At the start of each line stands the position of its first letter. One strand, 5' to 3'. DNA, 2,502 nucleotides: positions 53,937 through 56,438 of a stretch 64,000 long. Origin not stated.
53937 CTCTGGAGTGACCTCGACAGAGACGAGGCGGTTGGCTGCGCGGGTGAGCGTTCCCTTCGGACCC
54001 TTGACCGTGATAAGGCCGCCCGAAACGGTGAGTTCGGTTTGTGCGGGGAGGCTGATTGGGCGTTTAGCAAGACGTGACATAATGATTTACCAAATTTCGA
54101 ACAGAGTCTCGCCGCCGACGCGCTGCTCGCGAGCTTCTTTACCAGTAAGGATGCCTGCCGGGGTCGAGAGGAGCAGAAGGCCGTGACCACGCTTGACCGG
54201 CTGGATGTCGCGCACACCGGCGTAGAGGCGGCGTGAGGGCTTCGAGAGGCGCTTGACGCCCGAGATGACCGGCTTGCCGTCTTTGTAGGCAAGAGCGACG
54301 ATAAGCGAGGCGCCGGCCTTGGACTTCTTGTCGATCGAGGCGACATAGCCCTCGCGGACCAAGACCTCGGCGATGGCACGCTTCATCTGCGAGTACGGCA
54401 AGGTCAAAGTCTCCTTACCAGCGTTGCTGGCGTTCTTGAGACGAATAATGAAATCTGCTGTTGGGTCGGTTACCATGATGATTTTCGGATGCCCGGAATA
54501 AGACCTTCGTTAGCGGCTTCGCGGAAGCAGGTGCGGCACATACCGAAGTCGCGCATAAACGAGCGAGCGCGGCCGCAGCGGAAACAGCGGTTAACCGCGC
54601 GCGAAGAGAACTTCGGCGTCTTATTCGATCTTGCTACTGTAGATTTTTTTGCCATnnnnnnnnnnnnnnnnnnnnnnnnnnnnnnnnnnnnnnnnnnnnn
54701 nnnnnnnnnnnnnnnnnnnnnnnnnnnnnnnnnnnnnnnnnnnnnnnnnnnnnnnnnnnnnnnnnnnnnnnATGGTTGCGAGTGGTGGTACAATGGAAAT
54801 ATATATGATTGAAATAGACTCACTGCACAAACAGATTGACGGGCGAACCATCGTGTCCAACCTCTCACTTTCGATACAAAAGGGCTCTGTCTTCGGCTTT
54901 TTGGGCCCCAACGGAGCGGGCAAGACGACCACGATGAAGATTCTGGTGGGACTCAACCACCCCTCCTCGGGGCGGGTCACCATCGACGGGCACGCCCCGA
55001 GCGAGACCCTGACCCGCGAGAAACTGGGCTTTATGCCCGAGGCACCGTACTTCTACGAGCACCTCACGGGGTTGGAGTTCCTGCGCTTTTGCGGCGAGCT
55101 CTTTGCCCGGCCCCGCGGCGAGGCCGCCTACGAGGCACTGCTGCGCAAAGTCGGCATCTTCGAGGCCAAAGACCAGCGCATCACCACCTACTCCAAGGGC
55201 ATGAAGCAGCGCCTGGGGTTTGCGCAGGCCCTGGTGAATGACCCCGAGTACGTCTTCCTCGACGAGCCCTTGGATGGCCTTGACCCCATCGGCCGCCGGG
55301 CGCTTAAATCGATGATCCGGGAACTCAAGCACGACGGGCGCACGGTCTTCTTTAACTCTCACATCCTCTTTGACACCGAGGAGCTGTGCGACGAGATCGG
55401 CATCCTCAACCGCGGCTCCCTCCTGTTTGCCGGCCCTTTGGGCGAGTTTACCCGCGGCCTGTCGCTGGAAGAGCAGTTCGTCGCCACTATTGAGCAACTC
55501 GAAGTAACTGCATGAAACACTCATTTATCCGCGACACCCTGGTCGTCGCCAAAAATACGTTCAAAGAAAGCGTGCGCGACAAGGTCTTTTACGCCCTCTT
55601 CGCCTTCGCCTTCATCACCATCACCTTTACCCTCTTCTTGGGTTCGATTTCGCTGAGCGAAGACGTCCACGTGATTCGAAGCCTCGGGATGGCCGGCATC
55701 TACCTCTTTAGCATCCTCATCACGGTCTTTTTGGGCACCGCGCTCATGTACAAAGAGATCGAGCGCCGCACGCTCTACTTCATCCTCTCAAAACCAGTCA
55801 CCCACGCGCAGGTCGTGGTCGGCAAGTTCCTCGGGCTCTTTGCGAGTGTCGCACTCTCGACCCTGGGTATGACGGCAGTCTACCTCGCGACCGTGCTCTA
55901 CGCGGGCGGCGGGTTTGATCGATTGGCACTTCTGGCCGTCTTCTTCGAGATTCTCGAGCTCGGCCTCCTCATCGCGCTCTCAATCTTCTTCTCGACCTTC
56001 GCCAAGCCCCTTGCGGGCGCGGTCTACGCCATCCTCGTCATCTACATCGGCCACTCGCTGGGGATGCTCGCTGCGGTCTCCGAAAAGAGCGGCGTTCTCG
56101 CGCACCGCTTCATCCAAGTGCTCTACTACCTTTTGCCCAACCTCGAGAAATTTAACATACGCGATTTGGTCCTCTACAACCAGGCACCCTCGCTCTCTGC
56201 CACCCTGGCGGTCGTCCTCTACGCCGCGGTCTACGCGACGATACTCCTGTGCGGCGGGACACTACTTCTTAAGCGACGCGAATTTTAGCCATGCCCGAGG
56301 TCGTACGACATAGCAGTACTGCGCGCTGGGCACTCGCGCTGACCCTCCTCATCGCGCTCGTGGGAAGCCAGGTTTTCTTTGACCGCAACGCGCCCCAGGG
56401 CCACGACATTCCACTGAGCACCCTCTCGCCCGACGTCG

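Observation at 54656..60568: Conserved spc ribosomal-protein operon is split between rplE and rpsZ by a ~5.9-kb opposite-strand accessory cassette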

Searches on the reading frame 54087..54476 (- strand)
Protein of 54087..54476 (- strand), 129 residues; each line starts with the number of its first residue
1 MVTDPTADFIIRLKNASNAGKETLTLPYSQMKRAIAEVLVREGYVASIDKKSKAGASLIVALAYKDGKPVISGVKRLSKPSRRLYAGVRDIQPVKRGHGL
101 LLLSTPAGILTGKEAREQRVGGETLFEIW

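Call 37: find_encoding_contigs(protein=window:54087-54476:-, flank=6000, max_places=4)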
Protein window:54087-54476:- (129 aa): 7 contigs read that carry it; 4 places shown.
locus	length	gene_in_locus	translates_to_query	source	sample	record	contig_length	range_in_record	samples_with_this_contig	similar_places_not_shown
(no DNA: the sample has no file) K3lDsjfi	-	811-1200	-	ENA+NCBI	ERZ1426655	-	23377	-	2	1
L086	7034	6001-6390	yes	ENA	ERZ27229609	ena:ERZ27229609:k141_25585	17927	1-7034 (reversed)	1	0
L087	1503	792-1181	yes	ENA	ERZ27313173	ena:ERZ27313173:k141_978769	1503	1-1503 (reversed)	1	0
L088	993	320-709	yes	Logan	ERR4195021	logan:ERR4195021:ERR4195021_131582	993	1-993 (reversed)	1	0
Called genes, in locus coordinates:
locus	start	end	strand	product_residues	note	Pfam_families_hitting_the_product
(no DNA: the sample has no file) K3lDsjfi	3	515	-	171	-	?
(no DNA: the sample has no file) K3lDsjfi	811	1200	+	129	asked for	PF00410:Ribosomal_S8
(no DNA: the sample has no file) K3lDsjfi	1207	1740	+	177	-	PF00347:Ribosomal_L6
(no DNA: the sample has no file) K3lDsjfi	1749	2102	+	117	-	PF00861:Ribosomal_L18p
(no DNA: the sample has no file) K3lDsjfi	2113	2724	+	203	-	PF00333:Ribosomal_S5, PF03719:Ribosomal_S5_C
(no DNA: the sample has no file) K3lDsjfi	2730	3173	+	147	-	PF00828:Ribosomal_L27A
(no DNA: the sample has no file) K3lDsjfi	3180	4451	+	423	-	PF00344:SecY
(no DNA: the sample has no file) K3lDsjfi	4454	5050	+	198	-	PF00625:Guanylate_kin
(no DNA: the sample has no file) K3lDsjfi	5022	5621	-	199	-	PF13189:Cytidylate_kin2, PF13238:AAA_18, PF13207:AAA_17, PF02224:Cytidylate_kin (weak)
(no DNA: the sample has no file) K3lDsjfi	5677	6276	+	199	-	PF00406:ADK, PF13207:AAA_17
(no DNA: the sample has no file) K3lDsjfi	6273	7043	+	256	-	PF00557:Peptidase_M24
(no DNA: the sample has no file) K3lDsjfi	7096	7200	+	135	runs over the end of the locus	-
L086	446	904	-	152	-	-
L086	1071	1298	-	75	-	-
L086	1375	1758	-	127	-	-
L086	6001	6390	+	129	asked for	PF00410:Ribosomal_S8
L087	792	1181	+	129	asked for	PF00410:Ribosomal_S8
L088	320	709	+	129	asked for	PF00410:Ribosomal_S8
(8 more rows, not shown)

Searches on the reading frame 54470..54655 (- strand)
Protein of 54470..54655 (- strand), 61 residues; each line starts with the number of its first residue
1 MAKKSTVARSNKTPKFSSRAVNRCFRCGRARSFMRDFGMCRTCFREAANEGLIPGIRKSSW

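Call 3: search_protein_families(library=pfam, proteins=[window:54470-54655:-], max_evalue=0.01)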
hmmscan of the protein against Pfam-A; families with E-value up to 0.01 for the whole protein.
window:54470-54655:- (61 aa): 1 family
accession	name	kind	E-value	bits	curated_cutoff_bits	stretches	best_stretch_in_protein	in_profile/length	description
PF00253.27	Ribosomal_S14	-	2.3e-21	75.7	27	1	11-60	3-54/54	Ribosomal protein S14p/S29e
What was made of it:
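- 54470..54655 (-): rpsZ (zinc-type S14, 61 aa), first gene of the downstream unit rpsZ-rpsH-rplF-rplR-rpsE-rplO-secY. PF00253 (call 3).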

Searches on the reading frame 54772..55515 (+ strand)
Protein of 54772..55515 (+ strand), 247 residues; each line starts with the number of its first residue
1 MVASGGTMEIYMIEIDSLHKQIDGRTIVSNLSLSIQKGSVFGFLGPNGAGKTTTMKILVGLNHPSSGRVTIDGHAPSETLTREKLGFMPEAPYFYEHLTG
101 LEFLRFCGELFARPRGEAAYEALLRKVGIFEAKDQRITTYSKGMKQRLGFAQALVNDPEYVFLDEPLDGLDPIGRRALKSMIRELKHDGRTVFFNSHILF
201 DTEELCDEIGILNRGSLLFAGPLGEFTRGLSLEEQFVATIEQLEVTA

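Call 3: search_protein_families(library=pfam, proteins=[window:54772-55515:+], max_evalue=0.01)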
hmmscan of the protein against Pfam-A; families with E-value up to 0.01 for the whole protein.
window:54772-55515:+ (247 aa): 3 families
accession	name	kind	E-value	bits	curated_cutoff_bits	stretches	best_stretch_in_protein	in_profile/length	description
PF00005.33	ABC_tran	-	5e-29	102.1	25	1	29-167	2-136/137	ABC transporter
PF13304.12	AAA_21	-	1.5e-08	35.5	27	1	133-198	231-299/304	AAA domain, putative AbiEii toxin, Type IV TA system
PF13604.12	AAA_30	-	0.0056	16.9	27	1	40-81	20-59/191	AAA domain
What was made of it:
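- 54772..55515 (+): ABC transporter ATPase of the DrrA/ABC-2 exporter type. PF00005, 5e-29 (call 3).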

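Call 34: search_protein_families(library=ncbifam, proteins=[window:54772-55515:+], max_evalue=0.01)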
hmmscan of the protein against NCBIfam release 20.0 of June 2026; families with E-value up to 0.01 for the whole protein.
window:54772-55515:+ (247 aa): 185 families (the best 25 are shown)
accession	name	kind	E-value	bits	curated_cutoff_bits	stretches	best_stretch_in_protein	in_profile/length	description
TIGR01188.1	drrA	subfamily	3.4e-57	194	312.45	1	25-228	6-213/302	daunorubicin resistance ABC transporter, ATP-binding protein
TIGR03740.1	galliderm_ABC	subfamily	4.3e-53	180.3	309.75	1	14-222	2-207/223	lantibiotic protection ABC transporter ATP-binding subunit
TIGR03522.1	GldA_ABC_ATP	equivalog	3.2e-46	158.2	402.6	1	13-227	3-220/301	gliding motility-associated ABC transporter ATP-binding subunit GldA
NF033858.1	ABC2_perm_RbbA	equivalog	2.1e-43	148.4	1050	1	11-243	265-504/909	ribosome-associated ATPase/putative transporter RbbA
NF010060.0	PRK13537.1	equivalog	2e-40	138.6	521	1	7-217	10-224/314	nodulation factor ABC transporter ATP-binding protein NodI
NF010059.0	PRK13536.1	equivalog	8.9e-39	133.2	549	1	6-218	37-253/342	nodulation factor ABC transporter ATP-binding protein NodI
TIGR04406.1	LPS_export_lptB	equivalog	2.6e-38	131.7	240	1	13-222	2-218/239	LPS export ABC transporter ATP-binding protein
TIGR01288.1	nodI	equivalog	9.4e-37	126.6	424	1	13-218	5-214/303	nodulation factor ABC transporter ATP-binding protein NodI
NF047565.1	PSM_export_PmtA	equivalog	4.1e-31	108.3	350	1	13-221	3-210/282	phenol-soluble modulin export ABC transporter ATP-binding protein PmtA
TIGR01186.1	proV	subfamily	4.8e-31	108.2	326.6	1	24-221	5-212/363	betaine/proline/choline family ABC transporter ATP-binding protein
TIGR03864.1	PQQ_ABC_ATP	hypoth_equivalog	8.1e-31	107.3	302.25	1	13-236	2-232/236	ABC transporter, ATP-binding subunit, PQQ-dependent alcohol dehydrogenase system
TIGR00968.1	3a0106s01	subfamily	1.1e-29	103.7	342.75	1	13-220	1-212/237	sulfate ABC transporter ATP-binding protein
TIGR01257.1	rim_protein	equivalog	2.3e-29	101.1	4012.85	1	23-221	941-1142/2272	rim ABC transporter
NF008144.0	PRK10895.1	equivalog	1.4e-28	100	381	1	15-221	6-219/241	LPS export ABC transporter ATP-binding protein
TIGR02315.1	ABC_phnC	equivalog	3.2e-28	98.8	266.1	2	102-226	109-233/243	phosphonate ABC transporter ATP-binding protein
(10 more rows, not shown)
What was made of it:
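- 54772..55515 (+): Best NCBIfam subfamilies are drrA, the lantibiotic-protection ABC and GldA, all below their cut-offs (call 34).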

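Call 72: search_protein_families(library=padloc, proteins=[window:54772-55515:+], max_evalue=0.001)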
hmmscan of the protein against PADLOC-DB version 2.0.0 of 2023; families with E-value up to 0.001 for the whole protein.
window:54772-55515:+ (247 aa): 4 families
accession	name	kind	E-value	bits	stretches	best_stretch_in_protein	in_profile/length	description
PDLC04135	mad3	-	1.4e-22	78.7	2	133-213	257-338/374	mads_3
PDLC04140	mad8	-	1e-08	33.1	1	23-197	12-232/314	mads_8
PDLC02980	AriA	-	9.2e-08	30.4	0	137-197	235-298/304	-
PDLC04213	HEC-02A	-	0.00065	17.4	0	43-66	28-51/337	-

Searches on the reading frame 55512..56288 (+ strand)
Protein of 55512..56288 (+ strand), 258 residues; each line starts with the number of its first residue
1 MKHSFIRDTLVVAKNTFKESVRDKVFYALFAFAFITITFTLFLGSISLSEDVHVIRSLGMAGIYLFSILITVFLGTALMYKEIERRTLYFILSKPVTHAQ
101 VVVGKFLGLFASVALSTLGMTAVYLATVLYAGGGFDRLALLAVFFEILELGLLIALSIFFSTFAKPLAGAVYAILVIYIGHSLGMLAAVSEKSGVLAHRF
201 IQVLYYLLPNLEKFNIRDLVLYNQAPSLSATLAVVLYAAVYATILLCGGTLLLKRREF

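Call 3: search_protein_families(library=pfam, proteins=[window:55512-56288:+], max_evalue=0.01)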
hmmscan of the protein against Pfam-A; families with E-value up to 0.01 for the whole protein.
window:55512-56288:+ (258 aa): 3 families
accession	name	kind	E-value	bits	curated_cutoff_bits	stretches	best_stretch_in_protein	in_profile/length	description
PF12679.13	ABC2_membrane_2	-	8.7e-14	51.9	27.2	1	11-257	2-282/283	ABC-2 family transporter protein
PF12730.13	ABC2_membrane_4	-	1.5e-06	28.7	27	1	22-159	11-153/179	ABC-2 family transporter protein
PF13346.12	ABC2_membrane_5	-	0.0042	17.1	25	0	53-207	36-180/205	ABC-2 family transporter protein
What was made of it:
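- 55512..56288 (+): ABC-2 family permease. PF12679, 8.7e-14 (call 3).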

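Call 34: search_protein_families(library=ncbifam, proteins=[window:55512-56288:+], max_evalue=0.01)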
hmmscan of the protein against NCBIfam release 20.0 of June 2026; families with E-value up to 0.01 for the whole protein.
window:55512-56288:+ (258 aa): 0 families

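Call 72: search_protein_families(library=padloc, proteins=[window:55512-56288:+], max_evalue=0.001)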
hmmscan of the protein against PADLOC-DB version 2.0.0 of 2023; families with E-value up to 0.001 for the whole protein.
window:55512-56288:+ (258 aa): 0 families
